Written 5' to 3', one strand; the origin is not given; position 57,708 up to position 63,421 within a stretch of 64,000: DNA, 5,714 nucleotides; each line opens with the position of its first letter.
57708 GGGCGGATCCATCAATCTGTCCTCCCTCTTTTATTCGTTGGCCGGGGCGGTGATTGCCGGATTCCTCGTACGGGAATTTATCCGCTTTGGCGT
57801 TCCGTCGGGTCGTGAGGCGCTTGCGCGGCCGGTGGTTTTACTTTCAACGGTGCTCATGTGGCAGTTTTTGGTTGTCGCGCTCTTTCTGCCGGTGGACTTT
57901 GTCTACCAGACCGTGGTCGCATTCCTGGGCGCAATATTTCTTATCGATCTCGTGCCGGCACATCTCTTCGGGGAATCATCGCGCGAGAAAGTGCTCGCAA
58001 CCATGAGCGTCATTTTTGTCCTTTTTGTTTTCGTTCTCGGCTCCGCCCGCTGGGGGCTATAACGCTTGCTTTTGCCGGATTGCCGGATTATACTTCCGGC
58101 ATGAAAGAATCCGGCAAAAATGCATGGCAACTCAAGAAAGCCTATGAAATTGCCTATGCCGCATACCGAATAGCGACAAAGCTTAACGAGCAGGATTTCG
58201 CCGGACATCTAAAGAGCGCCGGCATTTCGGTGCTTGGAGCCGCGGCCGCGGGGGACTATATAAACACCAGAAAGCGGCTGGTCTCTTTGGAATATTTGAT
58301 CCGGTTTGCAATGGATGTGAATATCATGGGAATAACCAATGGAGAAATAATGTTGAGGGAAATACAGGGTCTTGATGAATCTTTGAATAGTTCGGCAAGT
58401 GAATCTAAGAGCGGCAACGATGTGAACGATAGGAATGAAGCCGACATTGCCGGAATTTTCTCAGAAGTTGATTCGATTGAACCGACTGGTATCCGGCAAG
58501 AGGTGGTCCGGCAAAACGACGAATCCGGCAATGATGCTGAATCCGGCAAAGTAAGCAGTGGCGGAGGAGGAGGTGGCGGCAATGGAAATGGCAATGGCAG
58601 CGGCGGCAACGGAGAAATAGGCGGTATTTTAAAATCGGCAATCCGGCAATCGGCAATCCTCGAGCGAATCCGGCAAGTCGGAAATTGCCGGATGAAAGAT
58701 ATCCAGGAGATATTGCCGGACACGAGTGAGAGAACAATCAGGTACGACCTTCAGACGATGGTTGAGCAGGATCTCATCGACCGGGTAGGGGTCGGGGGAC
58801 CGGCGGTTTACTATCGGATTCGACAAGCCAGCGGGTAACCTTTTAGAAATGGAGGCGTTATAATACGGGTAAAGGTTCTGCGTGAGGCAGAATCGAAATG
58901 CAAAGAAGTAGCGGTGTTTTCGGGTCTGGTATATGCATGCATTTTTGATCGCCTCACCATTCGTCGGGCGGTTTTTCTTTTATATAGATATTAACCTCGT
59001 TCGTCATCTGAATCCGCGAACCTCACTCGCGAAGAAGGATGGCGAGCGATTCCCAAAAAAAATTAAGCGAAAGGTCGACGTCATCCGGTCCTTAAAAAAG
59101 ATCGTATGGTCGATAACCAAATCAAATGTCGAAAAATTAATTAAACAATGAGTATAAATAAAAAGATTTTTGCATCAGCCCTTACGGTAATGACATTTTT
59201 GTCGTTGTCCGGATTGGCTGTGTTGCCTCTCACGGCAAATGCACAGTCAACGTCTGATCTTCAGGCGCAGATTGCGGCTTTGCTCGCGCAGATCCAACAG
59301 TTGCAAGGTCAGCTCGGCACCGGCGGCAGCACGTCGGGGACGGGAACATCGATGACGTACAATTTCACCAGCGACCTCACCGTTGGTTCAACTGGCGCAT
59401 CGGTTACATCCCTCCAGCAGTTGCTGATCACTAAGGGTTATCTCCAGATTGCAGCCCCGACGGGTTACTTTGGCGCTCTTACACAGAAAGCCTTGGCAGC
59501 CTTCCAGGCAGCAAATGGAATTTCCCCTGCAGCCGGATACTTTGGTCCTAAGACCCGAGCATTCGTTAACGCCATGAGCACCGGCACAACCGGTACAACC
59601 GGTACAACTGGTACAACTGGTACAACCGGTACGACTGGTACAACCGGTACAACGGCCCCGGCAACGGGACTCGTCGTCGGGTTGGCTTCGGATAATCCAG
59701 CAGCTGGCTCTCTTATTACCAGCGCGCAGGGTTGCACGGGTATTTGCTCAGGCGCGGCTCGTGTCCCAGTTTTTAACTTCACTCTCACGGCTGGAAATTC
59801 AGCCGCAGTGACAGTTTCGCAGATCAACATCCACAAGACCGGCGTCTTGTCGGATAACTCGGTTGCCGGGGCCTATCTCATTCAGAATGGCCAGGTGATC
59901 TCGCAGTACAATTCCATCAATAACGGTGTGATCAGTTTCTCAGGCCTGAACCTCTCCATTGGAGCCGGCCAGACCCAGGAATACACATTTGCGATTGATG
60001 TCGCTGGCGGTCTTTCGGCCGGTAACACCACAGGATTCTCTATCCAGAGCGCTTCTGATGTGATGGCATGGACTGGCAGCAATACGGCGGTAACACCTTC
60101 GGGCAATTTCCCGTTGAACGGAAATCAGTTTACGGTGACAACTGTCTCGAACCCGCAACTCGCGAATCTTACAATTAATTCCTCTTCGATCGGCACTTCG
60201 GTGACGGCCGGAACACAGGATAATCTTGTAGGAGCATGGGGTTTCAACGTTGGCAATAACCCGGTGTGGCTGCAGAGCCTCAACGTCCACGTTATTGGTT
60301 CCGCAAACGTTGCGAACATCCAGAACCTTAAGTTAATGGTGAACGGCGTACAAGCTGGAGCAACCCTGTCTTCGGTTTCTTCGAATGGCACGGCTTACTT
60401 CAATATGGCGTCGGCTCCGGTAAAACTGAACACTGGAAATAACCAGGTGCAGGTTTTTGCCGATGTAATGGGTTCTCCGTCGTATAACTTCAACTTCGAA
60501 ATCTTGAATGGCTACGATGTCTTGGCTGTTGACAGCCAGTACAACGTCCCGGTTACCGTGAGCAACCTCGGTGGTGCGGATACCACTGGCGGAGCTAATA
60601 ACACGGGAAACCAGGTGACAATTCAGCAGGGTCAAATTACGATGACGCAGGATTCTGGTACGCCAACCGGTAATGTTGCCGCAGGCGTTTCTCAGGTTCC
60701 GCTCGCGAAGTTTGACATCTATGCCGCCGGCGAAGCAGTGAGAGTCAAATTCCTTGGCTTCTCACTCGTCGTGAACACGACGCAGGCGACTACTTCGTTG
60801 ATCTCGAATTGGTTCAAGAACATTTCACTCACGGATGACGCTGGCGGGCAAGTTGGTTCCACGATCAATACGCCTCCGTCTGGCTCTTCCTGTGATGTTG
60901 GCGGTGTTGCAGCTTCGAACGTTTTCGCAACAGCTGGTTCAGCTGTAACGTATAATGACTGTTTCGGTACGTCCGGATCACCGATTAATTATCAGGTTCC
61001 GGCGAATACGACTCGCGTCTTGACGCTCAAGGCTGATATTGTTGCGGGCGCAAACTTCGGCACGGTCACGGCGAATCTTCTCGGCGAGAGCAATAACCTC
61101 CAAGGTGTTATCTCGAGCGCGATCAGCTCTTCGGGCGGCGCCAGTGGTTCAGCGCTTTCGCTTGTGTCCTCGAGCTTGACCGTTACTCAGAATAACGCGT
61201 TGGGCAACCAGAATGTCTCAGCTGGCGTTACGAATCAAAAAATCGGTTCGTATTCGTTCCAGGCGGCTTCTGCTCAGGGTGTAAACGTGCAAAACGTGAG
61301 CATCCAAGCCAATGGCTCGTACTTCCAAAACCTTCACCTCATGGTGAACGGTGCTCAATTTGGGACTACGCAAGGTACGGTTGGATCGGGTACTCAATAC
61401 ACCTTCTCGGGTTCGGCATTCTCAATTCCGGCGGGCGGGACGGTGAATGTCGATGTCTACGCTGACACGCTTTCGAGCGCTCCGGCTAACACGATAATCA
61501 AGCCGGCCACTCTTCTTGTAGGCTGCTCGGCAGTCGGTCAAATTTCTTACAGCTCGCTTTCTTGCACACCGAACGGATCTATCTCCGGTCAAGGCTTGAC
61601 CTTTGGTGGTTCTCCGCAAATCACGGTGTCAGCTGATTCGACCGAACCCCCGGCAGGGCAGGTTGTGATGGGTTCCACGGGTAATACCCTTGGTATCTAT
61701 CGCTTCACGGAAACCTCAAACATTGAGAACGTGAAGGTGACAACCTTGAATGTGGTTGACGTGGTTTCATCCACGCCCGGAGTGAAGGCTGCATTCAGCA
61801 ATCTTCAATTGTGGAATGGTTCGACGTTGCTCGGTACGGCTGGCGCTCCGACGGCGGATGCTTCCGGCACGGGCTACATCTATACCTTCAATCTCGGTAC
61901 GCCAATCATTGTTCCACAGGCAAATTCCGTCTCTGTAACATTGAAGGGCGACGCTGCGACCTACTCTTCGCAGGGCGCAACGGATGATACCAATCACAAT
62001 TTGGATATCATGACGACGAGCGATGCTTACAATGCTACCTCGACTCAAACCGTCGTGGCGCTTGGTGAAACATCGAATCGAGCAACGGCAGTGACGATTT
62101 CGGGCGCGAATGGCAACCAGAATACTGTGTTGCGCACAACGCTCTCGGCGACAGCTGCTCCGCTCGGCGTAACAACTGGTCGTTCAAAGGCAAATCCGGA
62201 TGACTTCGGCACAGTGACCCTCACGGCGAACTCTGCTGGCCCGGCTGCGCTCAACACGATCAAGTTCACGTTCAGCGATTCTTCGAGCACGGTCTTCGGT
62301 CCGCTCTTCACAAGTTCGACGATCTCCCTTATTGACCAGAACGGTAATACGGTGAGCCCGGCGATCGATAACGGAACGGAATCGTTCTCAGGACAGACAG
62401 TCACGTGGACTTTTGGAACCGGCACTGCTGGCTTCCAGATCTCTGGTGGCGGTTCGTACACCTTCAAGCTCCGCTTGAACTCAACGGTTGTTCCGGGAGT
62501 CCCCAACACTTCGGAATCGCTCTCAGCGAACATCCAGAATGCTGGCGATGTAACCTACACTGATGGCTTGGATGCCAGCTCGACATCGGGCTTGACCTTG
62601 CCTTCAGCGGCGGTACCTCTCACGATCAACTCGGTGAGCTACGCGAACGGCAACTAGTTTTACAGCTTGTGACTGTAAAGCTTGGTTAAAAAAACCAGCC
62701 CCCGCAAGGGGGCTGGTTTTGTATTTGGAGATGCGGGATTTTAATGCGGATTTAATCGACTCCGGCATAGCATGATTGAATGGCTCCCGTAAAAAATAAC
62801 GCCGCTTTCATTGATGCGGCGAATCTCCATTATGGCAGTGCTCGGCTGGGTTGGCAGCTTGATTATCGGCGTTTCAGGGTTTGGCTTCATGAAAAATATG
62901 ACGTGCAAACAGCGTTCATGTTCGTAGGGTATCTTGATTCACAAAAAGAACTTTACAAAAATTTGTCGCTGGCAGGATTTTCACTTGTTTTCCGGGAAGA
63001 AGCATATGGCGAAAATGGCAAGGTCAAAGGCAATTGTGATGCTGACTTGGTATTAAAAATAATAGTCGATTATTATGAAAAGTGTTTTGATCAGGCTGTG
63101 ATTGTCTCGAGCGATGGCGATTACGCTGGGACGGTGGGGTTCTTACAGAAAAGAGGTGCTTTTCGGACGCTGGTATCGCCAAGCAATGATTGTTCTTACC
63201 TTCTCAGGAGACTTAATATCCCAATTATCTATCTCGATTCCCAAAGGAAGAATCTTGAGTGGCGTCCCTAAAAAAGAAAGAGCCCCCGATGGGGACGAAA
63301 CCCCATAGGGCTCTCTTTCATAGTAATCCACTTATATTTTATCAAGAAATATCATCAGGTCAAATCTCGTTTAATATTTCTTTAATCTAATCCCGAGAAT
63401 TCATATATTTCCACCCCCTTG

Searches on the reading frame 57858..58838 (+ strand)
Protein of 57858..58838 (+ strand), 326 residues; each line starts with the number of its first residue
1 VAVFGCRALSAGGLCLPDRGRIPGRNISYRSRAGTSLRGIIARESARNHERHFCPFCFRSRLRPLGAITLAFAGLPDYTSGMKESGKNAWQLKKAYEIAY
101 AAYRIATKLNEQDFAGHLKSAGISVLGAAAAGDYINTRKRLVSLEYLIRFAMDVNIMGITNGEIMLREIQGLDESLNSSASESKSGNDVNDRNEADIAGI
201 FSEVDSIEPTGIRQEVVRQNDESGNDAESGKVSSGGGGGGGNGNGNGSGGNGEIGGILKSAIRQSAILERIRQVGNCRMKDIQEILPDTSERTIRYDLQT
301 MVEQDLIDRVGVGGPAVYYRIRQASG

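Call 6: search_protein_families(library=pfam, proteins=[window:57858-58838:+], max_evalue=0.001)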
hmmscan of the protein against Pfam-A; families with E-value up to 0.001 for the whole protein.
window:57858-58838:+ (326 aa): 2 families
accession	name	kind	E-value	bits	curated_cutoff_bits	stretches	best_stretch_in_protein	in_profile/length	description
PF08220.18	HTH_DeoR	-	1.9e-07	31.1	21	1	263-310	1-47/57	DeoR-like helix-turn-helix domain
PF08461.16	HTH_12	-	0.00051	20.4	21.4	0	281-314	22-55/66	Ribonuclease R winged-helix domain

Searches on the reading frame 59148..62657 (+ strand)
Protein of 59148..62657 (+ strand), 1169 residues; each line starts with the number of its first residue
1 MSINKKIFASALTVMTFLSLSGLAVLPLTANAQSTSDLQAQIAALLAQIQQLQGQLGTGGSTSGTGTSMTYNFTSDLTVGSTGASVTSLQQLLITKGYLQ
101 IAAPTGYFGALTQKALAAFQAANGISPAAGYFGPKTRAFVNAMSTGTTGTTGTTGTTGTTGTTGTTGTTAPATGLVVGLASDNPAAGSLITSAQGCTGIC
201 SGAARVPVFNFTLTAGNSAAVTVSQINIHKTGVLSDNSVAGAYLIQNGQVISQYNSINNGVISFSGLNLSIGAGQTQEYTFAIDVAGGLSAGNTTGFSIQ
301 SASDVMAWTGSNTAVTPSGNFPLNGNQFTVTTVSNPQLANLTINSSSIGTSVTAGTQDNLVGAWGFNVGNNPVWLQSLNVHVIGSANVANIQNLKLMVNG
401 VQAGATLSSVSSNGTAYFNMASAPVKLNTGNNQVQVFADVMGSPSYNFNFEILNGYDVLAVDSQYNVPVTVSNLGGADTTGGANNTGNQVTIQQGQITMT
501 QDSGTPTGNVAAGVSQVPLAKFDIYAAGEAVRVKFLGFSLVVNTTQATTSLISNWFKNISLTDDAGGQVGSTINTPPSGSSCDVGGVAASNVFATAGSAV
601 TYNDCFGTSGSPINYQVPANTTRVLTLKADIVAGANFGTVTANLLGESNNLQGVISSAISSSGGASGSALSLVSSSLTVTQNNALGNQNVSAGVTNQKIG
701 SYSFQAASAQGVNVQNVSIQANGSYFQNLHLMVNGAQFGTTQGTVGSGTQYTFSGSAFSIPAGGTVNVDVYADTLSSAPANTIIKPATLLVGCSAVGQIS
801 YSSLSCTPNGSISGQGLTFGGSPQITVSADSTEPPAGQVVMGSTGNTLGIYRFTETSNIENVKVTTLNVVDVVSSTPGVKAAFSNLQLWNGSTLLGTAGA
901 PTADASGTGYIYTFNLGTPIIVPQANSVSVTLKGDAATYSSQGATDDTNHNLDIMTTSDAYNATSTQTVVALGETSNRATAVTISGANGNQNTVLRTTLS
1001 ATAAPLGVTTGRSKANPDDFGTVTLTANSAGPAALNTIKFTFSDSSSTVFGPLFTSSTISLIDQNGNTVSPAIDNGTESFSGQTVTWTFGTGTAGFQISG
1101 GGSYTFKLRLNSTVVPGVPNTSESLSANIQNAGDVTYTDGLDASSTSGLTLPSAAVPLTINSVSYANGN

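Call 6: search_protein_families(library=pfam, proteins=[window:59148-62657:+], max_evalue=0.001)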
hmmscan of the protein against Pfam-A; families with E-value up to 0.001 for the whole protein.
window:59148-62657:+ (1169 aa): 1 family
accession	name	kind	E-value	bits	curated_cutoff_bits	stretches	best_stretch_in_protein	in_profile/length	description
PF01471.23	PG_binding_1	-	7.8e-11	42.4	23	1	82-138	1-55/57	Putative peptidoglycan binding domain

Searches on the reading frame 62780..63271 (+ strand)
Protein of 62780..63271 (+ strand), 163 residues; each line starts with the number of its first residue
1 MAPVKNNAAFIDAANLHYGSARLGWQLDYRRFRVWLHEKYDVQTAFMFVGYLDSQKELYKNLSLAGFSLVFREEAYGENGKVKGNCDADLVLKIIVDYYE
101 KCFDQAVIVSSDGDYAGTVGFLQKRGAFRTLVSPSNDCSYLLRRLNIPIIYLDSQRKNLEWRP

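Call 61: find_encoding_contigs(protein=window:62780-63271:+, flank=10000, max_places=3)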
Protein window:62780-63271:+ (163 aa): 1 contig read that carries it; 1 place shown.
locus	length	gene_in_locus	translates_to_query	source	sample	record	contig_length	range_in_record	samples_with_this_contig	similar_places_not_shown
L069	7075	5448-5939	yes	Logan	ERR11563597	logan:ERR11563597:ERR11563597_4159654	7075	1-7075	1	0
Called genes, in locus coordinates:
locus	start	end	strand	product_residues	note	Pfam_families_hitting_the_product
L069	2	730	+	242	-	?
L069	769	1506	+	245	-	PF08220:HTH_DeoR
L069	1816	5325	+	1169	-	-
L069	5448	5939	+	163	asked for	PF01936:NYN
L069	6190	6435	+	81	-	PF00216:Bac_DNA_binding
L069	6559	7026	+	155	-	-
